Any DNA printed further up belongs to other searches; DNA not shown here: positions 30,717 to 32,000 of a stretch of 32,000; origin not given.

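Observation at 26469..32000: Five-gene haem-rich redox cluster: HAO-like octaheme + ImcH/NapC-like hexaheme + Rieske + b6-like cytochrome b + nonaheme cytochrome c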

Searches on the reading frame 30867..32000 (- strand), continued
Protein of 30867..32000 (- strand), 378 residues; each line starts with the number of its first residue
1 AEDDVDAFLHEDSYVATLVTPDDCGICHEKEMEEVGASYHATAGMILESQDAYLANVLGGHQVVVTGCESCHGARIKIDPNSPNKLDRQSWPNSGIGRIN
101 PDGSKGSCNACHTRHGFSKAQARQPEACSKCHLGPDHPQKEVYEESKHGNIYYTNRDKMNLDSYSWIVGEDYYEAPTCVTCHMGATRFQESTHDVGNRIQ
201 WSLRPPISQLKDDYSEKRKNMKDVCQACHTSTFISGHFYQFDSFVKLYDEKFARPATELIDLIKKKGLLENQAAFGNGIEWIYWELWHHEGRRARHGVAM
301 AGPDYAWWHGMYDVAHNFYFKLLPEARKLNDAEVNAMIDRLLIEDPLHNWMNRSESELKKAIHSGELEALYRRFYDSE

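Call 70: predict_structure(alignment_id=A2)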
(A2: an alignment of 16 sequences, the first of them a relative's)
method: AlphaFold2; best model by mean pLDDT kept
length: 438 residues; sequences in the alignment: 16
mean_pLDDT: 56.8   pTM: 0.58
mean pLDDT of the five models: 56.8, 56.7, 53.9, 51.5, 50.5
residues with pLDDT >= 90: 31; 70-90: 76; 50-70: 149; < 50: 182
segments of 3 or more residues with pLDDT < 50: 1-4, 12-21, 78-80, 98-100, 102-108, 126-138, 141-146, 148-158, 161-163, 167-275, 360-365
pLDDT, mean of each block of 10 residues (from residue 1): 47 41 63 59 63 61 64 58 56 55 50 67 48 46 44 44 48 32 34 36 31 37 34 32 37 33 34 49 54 65 76 88 91 67 68 56 52 78 93 97 89 82 79 66
secondary structure, 60 per line:
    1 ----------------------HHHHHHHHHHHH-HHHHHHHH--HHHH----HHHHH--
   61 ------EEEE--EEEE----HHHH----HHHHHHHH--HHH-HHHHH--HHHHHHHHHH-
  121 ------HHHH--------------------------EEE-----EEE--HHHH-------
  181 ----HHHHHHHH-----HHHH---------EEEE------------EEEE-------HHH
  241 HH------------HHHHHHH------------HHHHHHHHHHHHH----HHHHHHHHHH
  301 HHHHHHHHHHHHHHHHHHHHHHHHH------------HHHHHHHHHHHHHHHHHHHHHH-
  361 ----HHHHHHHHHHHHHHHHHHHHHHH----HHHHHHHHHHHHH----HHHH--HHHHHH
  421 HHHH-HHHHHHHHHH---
elements in order: H23-34 H36-43 H46-49 H54-58 E67-70 E73-76 H81-84 H89-96 H103-107 H110-119 H127-130 E157-159 E165-167 H170-173 H185-192 H198-201 E211-214 E227-230 H238-242 H255-261 H274-286 H291-325 H338-359 H365-387 H392-404 H409-412 H415-424 H426-435
